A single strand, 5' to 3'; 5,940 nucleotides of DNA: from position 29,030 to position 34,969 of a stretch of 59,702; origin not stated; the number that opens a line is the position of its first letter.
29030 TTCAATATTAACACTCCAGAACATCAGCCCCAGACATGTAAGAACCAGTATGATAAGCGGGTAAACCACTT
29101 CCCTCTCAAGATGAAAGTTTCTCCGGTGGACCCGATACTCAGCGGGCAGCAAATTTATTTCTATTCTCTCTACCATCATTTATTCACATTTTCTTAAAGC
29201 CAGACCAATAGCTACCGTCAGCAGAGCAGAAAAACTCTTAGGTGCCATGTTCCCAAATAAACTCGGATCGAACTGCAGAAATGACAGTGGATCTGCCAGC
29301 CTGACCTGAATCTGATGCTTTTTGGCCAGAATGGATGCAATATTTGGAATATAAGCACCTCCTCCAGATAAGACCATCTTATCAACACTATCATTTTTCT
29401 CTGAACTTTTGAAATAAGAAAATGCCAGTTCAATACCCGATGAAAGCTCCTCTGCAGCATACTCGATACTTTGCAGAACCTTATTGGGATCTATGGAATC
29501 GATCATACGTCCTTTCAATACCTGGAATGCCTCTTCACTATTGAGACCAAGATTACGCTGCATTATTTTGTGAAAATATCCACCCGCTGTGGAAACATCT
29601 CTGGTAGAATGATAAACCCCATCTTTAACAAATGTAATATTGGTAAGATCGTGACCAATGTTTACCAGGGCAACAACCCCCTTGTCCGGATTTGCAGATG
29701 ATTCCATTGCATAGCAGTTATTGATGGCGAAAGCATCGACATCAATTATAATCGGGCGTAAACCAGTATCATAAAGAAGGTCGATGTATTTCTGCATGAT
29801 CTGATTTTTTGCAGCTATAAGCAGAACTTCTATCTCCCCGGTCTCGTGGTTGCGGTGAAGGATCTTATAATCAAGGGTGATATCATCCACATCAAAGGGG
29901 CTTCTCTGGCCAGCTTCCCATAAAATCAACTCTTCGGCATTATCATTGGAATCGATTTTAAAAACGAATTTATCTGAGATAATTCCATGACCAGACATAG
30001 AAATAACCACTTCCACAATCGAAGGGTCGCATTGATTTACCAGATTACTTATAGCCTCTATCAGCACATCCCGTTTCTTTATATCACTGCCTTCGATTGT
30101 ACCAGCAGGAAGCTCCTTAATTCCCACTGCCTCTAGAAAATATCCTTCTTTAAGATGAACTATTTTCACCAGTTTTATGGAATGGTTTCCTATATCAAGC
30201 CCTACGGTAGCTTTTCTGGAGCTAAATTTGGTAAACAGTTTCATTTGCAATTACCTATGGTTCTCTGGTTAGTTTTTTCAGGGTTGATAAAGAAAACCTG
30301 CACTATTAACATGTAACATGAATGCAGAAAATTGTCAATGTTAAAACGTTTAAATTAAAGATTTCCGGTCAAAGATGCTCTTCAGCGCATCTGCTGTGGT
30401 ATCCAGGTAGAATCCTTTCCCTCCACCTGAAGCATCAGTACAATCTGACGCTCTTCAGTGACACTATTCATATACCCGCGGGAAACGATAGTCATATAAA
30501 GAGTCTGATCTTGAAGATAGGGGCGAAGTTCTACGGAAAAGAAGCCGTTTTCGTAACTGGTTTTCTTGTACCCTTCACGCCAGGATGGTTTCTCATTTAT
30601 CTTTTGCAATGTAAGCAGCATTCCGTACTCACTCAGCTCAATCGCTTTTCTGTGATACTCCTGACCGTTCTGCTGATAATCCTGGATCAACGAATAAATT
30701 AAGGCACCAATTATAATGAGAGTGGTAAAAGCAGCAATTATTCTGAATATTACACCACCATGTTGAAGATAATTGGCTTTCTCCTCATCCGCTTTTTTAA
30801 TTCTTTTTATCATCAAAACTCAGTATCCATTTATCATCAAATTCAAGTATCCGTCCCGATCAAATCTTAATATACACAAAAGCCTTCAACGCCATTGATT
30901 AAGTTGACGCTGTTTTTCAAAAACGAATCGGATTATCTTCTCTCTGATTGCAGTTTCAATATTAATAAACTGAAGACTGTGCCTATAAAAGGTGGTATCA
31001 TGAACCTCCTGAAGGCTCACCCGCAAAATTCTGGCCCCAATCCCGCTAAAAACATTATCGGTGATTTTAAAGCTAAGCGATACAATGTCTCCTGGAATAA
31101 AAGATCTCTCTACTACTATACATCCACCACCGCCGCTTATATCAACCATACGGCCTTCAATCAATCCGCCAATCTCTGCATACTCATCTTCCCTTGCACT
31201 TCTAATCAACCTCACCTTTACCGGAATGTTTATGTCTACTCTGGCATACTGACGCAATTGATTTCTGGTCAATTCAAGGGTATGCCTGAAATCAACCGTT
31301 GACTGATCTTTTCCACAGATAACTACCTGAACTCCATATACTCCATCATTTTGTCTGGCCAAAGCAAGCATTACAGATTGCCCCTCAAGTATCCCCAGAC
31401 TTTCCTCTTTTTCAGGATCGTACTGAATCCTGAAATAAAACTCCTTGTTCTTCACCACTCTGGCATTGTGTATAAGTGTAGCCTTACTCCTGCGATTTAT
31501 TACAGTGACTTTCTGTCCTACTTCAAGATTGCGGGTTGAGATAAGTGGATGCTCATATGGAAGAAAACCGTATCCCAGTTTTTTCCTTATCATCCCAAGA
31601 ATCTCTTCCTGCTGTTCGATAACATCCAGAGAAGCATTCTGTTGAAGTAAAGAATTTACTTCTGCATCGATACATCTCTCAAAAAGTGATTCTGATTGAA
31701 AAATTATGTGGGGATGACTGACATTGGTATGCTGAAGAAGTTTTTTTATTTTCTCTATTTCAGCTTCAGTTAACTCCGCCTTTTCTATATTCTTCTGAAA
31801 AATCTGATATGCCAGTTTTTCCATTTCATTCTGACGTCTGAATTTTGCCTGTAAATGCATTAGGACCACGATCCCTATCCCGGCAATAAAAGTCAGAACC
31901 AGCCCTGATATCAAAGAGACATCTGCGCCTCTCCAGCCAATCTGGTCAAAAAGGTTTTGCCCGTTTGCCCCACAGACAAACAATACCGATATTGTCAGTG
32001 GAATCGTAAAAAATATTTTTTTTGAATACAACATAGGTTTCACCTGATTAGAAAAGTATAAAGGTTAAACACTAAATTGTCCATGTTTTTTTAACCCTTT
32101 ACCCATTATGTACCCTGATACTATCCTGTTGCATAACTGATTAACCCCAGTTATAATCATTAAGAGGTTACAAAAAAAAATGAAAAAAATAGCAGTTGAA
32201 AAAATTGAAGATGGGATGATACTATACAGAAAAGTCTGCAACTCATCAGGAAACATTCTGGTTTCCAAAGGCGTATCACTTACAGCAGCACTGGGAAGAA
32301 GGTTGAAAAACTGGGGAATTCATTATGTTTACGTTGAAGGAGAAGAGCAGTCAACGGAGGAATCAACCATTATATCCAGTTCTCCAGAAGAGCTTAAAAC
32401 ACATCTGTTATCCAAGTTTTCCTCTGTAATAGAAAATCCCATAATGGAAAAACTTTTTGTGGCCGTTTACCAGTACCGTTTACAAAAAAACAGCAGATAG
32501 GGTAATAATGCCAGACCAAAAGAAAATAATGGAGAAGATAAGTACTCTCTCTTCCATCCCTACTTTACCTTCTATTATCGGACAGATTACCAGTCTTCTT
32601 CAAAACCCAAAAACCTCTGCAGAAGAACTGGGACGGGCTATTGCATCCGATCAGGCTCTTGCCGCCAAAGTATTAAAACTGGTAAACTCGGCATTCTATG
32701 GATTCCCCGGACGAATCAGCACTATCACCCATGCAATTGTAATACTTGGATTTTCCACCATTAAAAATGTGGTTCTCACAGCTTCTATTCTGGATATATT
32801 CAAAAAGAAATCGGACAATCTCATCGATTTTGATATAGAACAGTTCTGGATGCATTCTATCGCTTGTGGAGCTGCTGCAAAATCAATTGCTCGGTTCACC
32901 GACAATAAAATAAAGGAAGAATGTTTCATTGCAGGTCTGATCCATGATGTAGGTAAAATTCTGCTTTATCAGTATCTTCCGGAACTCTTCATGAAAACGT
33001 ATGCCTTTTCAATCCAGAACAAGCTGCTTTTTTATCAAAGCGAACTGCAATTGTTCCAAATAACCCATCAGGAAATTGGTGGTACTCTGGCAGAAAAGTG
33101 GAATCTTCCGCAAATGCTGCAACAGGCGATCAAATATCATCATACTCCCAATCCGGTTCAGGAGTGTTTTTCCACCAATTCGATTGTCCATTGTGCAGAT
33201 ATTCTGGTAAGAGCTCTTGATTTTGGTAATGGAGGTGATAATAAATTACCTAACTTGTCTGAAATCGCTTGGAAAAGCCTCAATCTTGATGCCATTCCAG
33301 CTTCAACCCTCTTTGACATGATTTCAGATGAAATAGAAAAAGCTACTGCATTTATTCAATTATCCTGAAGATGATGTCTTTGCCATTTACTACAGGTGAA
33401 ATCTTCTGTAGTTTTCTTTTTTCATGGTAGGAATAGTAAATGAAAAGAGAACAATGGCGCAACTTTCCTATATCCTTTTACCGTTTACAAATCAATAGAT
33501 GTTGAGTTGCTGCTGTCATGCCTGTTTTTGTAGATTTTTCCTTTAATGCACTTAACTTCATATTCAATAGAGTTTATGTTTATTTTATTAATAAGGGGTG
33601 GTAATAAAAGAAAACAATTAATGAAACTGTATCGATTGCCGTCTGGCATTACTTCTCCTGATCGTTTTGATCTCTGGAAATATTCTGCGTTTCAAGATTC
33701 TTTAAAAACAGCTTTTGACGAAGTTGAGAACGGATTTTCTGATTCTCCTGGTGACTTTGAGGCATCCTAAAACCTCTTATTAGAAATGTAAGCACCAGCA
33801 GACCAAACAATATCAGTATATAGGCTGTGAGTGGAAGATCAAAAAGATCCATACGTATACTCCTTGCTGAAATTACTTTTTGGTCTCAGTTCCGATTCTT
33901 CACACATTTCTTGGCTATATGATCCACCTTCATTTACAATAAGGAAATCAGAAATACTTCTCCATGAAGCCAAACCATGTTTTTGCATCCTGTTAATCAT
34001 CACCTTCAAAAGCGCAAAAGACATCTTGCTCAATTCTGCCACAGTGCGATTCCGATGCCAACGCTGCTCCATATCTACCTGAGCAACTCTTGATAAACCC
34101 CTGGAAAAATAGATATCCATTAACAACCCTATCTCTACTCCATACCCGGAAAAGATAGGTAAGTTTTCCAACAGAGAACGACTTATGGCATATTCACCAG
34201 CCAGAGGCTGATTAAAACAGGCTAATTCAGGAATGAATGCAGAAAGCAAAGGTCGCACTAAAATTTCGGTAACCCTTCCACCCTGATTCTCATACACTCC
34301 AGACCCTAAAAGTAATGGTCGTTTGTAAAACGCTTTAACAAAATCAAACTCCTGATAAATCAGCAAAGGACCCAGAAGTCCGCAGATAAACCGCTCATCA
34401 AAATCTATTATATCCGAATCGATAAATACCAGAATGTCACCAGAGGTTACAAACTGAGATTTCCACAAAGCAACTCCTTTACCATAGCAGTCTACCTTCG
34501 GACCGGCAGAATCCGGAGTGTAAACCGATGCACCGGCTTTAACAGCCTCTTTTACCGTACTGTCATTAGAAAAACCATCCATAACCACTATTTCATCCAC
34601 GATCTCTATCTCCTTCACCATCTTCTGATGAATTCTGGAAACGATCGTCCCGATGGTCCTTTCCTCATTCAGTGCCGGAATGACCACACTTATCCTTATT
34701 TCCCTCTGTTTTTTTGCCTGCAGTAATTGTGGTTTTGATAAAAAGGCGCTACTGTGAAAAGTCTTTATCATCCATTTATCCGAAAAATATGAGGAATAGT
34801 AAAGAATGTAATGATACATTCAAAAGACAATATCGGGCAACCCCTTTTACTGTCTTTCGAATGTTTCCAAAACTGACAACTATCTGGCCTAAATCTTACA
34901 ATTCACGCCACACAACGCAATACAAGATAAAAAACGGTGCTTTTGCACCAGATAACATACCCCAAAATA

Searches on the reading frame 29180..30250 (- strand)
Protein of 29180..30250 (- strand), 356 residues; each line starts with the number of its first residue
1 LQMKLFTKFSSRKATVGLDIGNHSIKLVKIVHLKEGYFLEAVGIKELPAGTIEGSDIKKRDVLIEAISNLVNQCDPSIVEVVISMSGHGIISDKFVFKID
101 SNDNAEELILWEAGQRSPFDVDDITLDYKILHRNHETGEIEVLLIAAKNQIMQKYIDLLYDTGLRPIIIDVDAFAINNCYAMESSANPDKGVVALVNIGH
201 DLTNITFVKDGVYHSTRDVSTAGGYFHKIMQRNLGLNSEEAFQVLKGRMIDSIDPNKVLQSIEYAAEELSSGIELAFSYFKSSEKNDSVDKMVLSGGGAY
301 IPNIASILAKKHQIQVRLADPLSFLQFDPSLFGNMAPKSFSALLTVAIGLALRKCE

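Call 64: search_protein_families(library=pfam, proteins=[window:29180-30250:-], max_evalue=0.001)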
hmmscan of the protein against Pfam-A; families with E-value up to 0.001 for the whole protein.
window:29180-30250:- (356 aa): 1 family
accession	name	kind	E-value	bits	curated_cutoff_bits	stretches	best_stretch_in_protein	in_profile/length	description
PF11104.14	PilM_2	-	8e-52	176.7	27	1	17-354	1-339/340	Type IV pilus assembly protein PilM;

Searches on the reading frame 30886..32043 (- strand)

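Call 64: search_protein_families(library=pfam, proteins=[window:30886-32043:-], max_evalue=0.001)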
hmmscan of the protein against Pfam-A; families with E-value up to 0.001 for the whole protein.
window:30886-32043:- (385 aa): 1 family
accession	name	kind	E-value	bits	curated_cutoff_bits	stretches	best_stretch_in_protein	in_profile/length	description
PF07238.19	PilZ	-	4.3e-12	46.7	22.5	1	262-376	1-102/102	PilZ domain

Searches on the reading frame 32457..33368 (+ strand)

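Call 20: search_protein_families(library=pfam, proteins=[window:32457-33368:+], max_evalue=0.01)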
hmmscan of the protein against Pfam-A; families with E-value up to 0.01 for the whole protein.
window:32457-33368:+ (303 aa): 2 families
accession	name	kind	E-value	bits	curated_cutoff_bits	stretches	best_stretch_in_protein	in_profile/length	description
PF08668.18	HDOD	-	3.5e-61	206.6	22.9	1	34-231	1-196/196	HDOD domain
PF01966.28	HD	-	1.7e-08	35.2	22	1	132-234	3-91/116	HD domain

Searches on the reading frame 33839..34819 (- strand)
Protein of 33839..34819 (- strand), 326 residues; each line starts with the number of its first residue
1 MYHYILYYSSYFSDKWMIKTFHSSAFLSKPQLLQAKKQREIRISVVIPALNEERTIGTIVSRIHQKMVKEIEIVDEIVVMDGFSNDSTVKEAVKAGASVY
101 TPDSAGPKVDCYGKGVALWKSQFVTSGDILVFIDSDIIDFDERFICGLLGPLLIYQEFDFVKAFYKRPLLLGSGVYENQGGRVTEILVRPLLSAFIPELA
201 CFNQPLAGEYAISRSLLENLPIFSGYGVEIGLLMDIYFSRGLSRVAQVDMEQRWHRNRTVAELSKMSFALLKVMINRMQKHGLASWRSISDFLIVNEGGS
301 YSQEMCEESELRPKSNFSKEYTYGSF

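Call 20: search_protein_families(library=pfam, proteins=[window:33839-34819:-], max_evalue=0.01)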
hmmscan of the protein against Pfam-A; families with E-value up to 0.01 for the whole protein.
window:33839-34819:- (326 aa): 1 family
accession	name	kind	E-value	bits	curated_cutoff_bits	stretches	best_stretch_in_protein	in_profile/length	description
PF00535.33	Glycos_transf_2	-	2.2e-06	28.1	23.3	1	44-144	1-95/168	Glycosyl transferase family 2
